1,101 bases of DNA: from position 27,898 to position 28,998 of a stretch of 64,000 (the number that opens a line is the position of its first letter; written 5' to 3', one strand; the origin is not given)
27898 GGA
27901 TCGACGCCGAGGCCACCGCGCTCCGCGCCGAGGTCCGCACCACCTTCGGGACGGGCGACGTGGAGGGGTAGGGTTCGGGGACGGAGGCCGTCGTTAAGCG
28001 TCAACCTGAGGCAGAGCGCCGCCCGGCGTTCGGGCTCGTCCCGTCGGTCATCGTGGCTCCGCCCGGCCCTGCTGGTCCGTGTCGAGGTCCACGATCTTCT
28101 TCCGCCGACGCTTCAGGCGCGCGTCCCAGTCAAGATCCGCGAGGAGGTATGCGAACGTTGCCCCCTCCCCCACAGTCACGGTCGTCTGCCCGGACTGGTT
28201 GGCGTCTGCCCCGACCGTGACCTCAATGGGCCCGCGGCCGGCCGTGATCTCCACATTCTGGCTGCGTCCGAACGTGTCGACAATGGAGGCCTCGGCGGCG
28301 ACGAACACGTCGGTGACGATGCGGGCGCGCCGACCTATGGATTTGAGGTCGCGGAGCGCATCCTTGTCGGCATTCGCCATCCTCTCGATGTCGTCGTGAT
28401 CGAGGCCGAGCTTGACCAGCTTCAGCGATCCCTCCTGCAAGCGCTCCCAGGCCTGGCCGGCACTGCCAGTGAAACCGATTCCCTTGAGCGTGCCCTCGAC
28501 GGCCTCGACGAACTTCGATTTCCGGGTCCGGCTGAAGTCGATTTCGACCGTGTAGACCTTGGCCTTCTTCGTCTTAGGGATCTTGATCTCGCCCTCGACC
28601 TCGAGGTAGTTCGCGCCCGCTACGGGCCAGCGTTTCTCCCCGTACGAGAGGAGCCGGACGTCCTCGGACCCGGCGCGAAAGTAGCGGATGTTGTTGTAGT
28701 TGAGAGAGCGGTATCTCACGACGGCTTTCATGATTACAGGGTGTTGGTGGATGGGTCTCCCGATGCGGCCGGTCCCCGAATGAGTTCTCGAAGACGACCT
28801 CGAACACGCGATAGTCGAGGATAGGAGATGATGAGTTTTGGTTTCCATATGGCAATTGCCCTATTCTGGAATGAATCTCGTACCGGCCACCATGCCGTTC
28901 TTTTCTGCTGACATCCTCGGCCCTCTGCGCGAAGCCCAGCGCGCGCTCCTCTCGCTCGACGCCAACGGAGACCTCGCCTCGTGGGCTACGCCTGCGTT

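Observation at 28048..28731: Orphan low-GC 227-aa beta-rich protein with gasdermin-N-like sequence landmarks and no adjacent protease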

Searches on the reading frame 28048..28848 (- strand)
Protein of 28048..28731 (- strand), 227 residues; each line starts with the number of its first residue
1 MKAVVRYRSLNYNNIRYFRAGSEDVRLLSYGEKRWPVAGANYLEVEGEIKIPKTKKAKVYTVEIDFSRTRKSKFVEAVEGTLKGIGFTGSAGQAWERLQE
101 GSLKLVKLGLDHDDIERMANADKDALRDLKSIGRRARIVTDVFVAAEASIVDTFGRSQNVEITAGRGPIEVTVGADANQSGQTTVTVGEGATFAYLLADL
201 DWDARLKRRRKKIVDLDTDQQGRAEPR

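Call 3: search_protein_families(library=pfam, proteins=[window:28048-28731:-], max_evalue=1)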
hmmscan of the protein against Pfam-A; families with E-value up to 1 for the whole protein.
window:28048-28731:- (227 aa): 1 family
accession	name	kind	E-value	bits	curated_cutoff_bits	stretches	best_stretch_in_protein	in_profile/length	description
PF04598.17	Gasdermin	-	0.041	13.8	25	1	96-201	113-218/240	Gasdermin pore forming domain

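Call 4: search_protein_families(library=padloc, proteins=[window:28048-28731:-], max_evalue=1)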
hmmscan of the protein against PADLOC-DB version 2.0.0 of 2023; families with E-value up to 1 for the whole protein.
window:28048-28731:- (227 aa): 0 families

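Call 5: search_solved_structures(query=window:28048-28731:-, max_evalue=10, show_alignments=2)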
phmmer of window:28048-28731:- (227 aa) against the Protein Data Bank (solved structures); distinct sequences matched with E-value up to 10: 7.
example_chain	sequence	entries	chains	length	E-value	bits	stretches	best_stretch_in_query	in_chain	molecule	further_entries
3rrl_B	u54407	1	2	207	0.17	15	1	140-194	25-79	Succinyl-CoA:3-ketoacid-coenzyme A transferase subunit B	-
6vfe_A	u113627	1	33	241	0.58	13.3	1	63-205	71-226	Gasdermin-D, N-terminal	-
4s1p_A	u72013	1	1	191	0.71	13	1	94-129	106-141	Uncharacterized protein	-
6ndx_C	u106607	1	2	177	0.97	12.5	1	117-192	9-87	Flagellar hook protein FlgE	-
2ooc_A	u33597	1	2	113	1.4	12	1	57-130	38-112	Histidine phosphotransferase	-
8cwy_A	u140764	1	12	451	7.9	9.6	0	107-161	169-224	T32-15-1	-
8cws_A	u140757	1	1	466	10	9.2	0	107-161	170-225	F4132-2 Chain A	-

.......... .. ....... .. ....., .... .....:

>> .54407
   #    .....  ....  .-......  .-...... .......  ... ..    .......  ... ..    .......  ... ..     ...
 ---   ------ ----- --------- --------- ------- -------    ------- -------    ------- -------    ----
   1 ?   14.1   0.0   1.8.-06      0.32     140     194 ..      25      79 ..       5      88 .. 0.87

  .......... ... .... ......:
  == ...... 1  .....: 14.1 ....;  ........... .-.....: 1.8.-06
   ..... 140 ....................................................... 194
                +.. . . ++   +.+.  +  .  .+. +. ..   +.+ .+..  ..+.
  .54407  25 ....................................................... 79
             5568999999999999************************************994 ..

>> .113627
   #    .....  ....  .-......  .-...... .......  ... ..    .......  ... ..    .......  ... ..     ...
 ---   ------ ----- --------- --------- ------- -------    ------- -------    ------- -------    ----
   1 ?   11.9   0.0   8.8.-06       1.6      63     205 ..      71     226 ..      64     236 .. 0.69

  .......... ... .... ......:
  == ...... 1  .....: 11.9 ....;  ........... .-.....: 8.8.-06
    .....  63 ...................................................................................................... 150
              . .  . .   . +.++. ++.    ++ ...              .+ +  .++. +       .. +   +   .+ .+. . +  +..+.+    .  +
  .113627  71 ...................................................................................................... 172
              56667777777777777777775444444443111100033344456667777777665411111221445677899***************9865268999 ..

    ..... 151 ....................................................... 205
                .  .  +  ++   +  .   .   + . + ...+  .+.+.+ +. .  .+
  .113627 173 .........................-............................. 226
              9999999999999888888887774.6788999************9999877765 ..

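Call 6: find_homologous_proteins(query=window:28048-28731:-, max_evalue=0.001)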
Query window:28048-28731:- (227 aa): 2 proteins with E <= 0.001 among 671 candidates.
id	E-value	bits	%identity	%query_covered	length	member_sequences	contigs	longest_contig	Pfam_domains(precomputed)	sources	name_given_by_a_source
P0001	3.3e-142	490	100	100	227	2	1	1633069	-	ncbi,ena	-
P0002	1.9e-60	222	49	96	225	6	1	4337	PF04598.18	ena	-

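Call 7: search_protein_families(library=ncbifam, proteins=[window:28048-28731:-], max_evalue=1)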
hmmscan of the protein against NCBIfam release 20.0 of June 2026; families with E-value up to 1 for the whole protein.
window:28048-28731:- (227 aa): 1 family
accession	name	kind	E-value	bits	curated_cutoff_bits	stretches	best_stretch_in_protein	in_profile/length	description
NF040983.1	BimA_second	exception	0.031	13.1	600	1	163-191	215-243/381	trimeric autotransporter actin-nucleating factor BimA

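Call 9: find_encoding_contigs(protein=P0002, flank=5000)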
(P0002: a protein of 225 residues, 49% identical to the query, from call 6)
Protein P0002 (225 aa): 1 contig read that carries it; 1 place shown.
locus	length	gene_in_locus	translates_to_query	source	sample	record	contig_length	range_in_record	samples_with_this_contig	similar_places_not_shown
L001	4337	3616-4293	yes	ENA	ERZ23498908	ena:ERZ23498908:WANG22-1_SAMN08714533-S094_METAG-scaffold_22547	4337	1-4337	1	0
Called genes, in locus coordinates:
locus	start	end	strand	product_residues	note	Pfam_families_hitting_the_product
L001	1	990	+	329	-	?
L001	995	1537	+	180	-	PF07670:Gate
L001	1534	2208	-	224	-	-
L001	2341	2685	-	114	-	-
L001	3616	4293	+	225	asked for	PF04598:Gasdermin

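Call 11: search_protein_families(library=pfam, proteins=[P0002, window:28048-28848:-], max_evalue=1)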
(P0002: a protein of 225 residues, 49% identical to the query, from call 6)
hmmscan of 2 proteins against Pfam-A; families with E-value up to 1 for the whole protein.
P0002 (225 aa): 2 families
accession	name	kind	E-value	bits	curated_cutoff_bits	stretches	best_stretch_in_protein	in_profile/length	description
PF04598.17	Gasdermin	-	4.5e-08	33.3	25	1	45-201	57-217/240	Gasdermin pore forming domain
PF21403.4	OTU1_UBXL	-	0.0025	18.8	22.7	1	170-200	1-28/49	OTU1, UBXL domain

window:28048-28848:- (266 aa): 1 family
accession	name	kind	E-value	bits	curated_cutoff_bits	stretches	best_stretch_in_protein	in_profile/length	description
PF04598.17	Gasdermin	-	0.06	13.2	25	1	135-240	113-218/240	Gasdermin pore forming domain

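Call 15: list_cluster_members(proteins=[P0001, P0002])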
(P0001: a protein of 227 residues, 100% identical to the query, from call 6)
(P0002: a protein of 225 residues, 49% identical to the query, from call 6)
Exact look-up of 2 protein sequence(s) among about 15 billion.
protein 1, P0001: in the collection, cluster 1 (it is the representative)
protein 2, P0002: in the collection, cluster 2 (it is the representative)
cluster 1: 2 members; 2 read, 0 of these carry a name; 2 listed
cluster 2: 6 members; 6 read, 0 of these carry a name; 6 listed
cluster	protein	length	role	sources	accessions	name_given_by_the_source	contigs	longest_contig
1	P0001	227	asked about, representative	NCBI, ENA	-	-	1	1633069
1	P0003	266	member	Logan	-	-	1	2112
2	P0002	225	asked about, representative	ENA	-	-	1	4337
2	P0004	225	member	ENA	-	-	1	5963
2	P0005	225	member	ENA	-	-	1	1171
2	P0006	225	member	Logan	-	-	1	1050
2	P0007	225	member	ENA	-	-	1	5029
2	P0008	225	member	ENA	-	-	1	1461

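Call 18: find_encoding_contigs(protein=P0004, flank=6000)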
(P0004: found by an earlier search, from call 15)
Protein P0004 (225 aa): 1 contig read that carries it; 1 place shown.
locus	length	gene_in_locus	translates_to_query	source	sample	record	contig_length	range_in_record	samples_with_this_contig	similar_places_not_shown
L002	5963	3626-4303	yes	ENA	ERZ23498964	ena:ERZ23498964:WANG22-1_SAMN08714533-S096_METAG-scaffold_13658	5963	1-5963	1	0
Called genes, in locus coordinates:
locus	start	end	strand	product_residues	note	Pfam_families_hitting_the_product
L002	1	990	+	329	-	?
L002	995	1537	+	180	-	PF07670:Gate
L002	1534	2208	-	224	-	-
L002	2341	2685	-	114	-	-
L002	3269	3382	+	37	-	-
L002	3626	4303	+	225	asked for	PF04598:Gasdermin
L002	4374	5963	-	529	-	?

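Call 19: find_encoding_contigs(protein=P0007, flank=6000)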
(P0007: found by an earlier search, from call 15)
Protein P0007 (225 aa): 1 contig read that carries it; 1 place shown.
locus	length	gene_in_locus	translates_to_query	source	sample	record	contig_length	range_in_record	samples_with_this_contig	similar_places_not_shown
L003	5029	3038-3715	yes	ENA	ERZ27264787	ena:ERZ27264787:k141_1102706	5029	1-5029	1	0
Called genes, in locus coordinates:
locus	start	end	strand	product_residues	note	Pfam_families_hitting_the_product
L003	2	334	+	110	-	?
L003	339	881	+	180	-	PF07670:Gate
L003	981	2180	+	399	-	PF02690:Na_Pi_cotrans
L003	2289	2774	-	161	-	PF00160:Pro_isomerase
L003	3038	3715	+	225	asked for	PF04598:Gasdermin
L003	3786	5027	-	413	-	?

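Call 20: search_protein_representatives(alignment_id=A1)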
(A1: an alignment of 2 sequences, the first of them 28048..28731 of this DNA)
Query: 2 sequences, 228 profile positions. Proteins with E-value up to 0.001 (for the whole library): 331; up to 1e-10: 245; up to 1e-30: 62. The best 150 are listed.
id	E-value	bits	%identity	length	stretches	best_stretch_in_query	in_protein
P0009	3.6e-70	252.4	-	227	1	1-223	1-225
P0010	2.1e-58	213.9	-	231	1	3-223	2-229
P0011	2.1e-58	213.9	-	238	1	1-223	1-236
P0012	1.7e-56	207.7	-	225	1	2-223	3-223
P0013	2.5e-56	207.1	-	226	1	3-223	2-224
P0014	1.0e-55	205.2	-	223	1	4-223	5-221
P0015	3.2e-53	197.0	-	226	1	5-223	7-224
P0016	4.8e-52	193.1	-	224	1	1-224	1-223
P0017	4.9e-52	193.1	-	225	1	1-223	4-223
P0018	2.7e-50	187.4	-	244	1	3-223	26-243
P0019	3.7e-50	186.9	-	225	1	1-224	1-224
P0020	4.1e-50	186.8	-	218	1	3-222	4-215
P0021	3.1e-47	177.4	-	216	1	1-223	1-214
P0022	3.5e-47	177.2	-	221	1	1-223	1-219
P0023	2.5e-46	174.4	-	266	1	2-223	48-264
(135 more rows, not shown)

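Call 26: search_solved_structures(query=A2, max_evalue=10, show_alignments=3)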
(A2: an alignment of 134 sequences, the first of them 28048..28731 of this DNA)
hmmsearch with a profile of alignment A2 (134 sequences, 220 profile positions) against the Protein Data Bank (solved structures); distinct sequences matched with E-value up to 10: 11.
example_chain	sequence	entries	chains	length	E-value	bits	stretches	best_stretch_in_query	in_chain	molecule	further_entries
6vfe_A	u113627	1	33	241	3.3e-05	26.4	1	64-202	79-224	Gasdermin-D, N-terminal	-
23bb_A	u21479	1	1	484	3.4e-05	26.4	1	65-202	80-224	Gasdermin-D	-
23bd_A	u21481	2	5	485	3.5e-05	26.4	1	65-202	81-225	Gasdermin-D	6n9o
6n9n_A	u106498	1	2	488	0.00013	24.5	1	72-203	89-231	Gasdermin-D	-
6vie_C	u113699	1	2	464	0.00014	24.4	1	72-202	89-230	Gasdermin-D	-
7z1x_A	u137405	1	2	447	0.011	18.3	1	65-202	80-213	Gasdermin-D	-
6cb8_A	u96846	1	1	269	0.046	16.2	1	73-195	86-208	Gasdermin-A3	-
7ccc_B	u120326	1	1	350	0.055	15.9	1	60-129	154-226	Twinfilin-1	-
8jyv_A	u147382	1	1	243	0.082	15.3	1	137-201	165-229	Gasdermin pore forming domain-containing protein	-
8jyw_A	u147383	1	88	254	0.088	15.2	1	137-201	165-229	Gasdermin pore forming domain-containing protein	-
5b5r_A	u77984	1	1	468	0.13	14.7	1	73-195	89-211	Gasdermin-A3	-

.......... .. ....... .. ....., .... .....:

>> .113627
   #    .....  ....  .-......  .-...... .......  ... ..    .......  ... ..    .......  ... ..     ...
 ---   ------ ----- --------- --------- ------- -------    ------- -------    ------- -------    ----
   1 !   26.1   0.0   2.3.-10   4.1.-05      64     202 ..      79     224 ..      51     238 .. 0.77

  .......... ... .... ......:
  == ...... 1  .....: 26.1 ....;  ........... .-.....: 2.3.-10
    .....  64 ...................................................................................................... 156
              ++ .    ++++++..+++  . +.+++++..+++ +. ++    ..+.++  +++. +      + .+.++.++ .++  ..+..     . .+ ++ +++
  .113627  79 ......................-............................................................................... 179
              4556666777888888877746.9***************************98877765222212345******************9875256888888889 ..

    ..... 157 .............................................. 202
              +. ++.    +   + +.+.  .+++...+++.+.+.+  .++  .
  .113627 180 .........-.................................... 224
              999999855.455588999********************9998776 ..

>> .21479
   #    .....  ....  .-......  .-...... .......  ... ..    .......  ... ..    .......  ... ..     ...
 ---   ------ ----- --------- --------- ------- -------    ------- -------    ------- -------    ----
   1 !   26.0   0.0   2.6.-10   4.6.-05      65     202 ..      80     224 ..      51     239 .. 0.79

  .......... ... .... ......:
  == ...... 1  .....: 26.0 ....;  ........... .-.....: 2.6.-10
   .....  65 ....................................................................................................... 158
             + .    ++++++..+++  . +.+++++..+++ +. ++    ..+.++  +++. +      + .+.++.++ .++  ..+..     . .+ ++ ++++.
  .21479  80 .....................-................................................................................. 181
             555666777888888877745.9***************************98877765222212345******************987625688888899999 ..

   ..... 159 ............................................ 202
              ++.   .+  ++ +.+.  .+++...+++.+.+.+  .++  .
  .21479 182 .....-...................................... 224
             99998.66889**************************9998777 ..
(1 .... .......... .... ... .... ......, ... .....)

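Call 32: find_encoding_contigs(protein=P0009, flank=8000, max_places=4)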
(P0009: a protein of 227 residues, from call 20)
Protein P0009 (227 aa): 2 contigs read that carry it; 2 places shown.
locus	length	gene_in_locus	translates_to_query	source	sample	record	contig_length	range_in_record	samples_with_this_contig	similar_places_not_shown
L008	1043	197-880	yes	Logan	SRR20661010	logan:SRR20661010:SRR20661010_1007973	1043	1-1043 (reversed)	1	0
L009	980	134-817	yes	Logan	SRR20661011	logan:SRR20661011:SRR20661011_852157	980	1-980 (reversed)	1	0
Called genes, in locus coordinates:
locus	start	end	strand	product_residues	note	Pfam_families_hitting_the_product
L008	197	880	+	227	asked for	-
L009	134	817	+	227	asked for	-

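Call 33: predict_structure(alignment_id=A2)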
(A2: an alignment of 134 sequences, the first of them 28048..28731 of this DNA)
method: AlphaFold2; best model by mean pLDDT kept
length: 227 residues; sequences in the alignment: 134
mean_pLDDT: 89.2   pTM: 0.87
mean pLDDT of the five models: 89.2, 88.9, 88.8, 88.1, 86.0
residues with pLDDT >= 90: 129; 70-90: 85; 50-70: 11; < 50: 2
segments of 3 or more residues with pLDDT < 50: none
pLDDT, mean of each block of 10 residues (from residue 1): 93 96 95 95 96 85 90 86 82 88 91 96 98 97 89 79 78 71 82 96 97 98 66
secondary structure, 60 per line:
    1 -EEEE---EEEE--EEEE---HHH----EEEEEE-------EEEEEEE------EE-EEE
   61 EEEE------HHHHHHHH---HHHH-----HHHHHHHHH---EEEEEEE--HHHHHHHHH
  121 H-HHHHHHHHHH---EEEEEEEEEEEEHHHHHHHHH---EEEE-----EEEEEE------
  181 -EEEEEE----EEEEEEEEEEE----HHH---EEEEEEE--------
elements in order: E2-5 E9-12 E15-18 E29-34 E42-48 E58-64 H71-78 H82-85 H91-99 E103-109 H112-121 H123-132 E136-147 H148-156 E160-163 E169-174 E182-187 E192-202 E213-219

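Call 37: fold_search(model_id=the predicted structure, library=pdb)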
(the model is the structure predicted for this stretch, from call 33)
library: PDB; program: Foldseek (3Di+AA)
matches with E <= 10: 180; with E <= 0.001: 0
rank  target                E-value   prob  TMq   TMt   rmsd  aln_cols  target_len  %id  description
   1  8jyv                  1.2e-03  0.96  0.31  0.30  13.4       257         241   11  Crystal structure of the gasdermin from Trichoplax adhaerens (released 2024-05-01)
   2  7z1x_D                4.4e-03  0.95  0.32  0.21   8.8       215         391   12  Crystal structure of human Gasdermin D complexed with nanobodies VHH-2 and VHH-6 (released 2023-09-06)
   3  6cb8                  8.7e-03  0.75  0.22  0.22  16.6       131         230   11  Cryo-EM structure of the Gasdermin A3 membrane pore (released 2018-04-25)
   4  7z1x_A                1.0e-02  0.94  0.32  0.21   8.6       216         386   12  Crystal structure of human Gasdermin D complexed with nanobodies VHH-2 and VHH-6 (released 2023-09-06)
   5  8gtj_C                7.5e-02  0.44  0.28  0.21  13.1       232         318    9  Crystal structure of IpaH7.8-LRR and GSDMB isoform-4 complex (released 2023-04-12)
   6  9wbe_C                3.7e-01  0.03  0.11  0.12  17.0       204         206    8  Crystal structure of the CHS-CHIL complex (released 2026-03-04)
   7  4dok_A                5.8e-01  0.02  0.12  0.12  18.5       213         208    7  Crystal structure of Arabidopsis thaliana chalcone-isomerase like protein At5g05270 (AtCHIL) (released 2012-05-09)
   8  3p87_A                6.5e-01  0.10  0.17  0.16  14.7       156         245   10  Structure of human PCNA bound to RNASEH2B PIP box peptide (released 2011-02-02)
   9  1h9r_A                9.2e-01  0.06  0.09  0.14  13.0        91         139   14  Tungstate bound complex Dimop domain of ModE from E.coli (released 2001-06-19)
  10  6aig                  9.2e-01  0.05  0.18  0.17  16.2       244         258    8  Crystal structure of PCNA1 from Aeropyrum pernix (released 2018-09-26)
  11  7ypf_A                9.7e-01  0.08  0.16  0.14  12.6       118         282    8  Crystal structure of AsfvPCNA in space group of P1 (released 2023-08-02)
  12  1h9s_A                9.7e-01  0.06  0.09  0.14  12.8        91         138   14  Molybdate bound complex of Dimop domain of ModE from E.coli (released 2001-06-19)
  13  2zvl_E                1.5e+00  0.12  0.15  0.14   9.1        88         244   11  Crystal structure of PCNA in complex with DNA polymerase kappa fragment (released 2009-02-10)
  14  6m09_D                1.8e+00  0.04  0.11  0.10  15.0       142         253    8  The ligand-free structure of the chloroplast protein At3g03890 (released 2020-12-16)
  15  5efv_A                1.9e+00  0.02  0.11  0.04  17.0       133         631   13  The host-recognition device of Staphylococcus aureus phage Phi11 (released 2016-05-25)
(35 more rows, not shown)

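Call 42: find_homologous_proteins(query=A2, max_evalue=0.00001)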
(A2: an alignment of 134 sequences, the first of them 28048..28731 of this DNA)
Query A2 (134 sequences) (227 aa, profile of the alignment): 13 proteins with E <= 0.00001 among 8000 candidates.
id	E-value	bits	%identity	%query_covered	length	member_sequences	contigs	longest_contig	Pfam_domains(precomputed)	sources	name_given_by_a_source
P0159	2.2e-83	297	43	89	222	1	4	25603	-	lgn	-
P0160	8.4e-82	292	43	96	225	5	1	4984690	-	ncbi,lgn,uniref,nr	ncbi:hypothetical protein [Methylobacter marinus]|uniref:hypothetical protein n=1 Tax=Methylobacter 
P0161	5.7e-81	289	40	94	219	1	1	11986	PF04598.18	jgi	jgi:hypothetical protein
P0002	7.4e-81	289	49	96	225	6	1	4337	PF04598.18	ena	-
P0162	1.7e-80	287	39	96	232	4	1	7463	PF04598.18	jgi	-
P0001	8.3e-68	246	100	100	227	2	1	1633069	-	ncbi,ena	-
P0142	1.9e-56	209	25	94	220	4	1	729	-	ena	-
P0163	1.1e-54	203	29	94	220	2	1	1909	-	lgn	-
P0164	2.3e-54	202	29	93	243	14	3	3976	-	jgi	jgi:hypothetical protein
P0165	1.1e-52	197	30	96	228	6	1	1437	-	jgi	-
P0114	7.0e-52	194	25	97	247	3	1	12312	-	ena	-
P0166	2.1e-51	192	27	93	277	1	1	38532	-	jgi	-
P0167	2.9e-20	90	33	42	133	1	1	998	-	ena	-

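Call 43: find_encoding_contigs(protein=P0160, flank=8000, max_places=3)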
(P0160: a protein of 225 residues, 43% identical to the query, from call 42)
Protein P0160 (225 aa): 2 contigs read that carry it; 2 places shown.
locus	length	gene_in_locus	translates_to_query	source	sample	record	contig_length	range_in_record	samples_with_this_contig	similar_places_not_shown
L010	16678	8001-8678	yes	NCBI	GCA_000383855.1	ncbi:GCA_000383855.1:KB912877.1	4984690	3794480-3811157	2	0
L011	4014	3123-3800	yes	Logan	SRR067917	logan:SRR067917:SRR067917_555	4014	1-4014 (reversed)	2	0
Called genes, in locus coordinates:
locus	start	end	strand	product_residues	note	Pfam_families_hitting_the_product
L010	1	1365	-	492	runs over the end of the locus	PF00083:Sugar_tr (faint), PF07690:MFS_1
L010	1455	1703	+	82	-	-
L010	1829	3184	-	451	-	PF03734:YkuD, PF05036:SPOR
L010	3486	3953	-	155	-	-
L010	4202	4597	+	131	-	PF00903:Glyoxalase, PF13669:Glyoxalase_4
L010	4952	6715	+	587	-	PF20446:ABC_N, PF09818:ABC_ATPase, PF21117:MRB1590_C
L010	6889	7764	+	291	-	PF03411:Peptidase_M74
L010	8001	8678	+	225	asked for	-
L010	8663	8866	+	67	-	-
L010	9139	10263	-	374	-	PF12679:ABC2_membrane_2, PF12698:ABC2_membrane_3, PF01061:ABC2_membrane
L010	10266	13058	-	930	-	PF00005:ABC_tran, PF13304:AAA_21 (weak), PF00005:ABC_tran, PF13304:AAA_21 (weak), PF12679:ABC2_membrane_2, PF12698:ABC2_membrane_3, PF01061:ABC2_membrane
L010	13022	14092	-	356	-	-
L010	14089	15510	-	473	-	PF02321:OEP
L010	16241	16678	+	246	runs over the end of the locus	PF01073:3Beta_HSD, PF01370:Epimerase, PF02719:Polysacc_synt_2 (weak), PF04321:RmlD_sub_bind (weak), PF16363:GDP_Man_Dehyd, PF13460:NAD_binding_10 (weak), PF07993:NAD_binding_4 (weak)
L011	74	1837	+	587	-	PF20446:ABC_N, PF09818:ABC_ATPase, PF21117:MRB1590_C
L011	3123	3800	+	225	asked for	-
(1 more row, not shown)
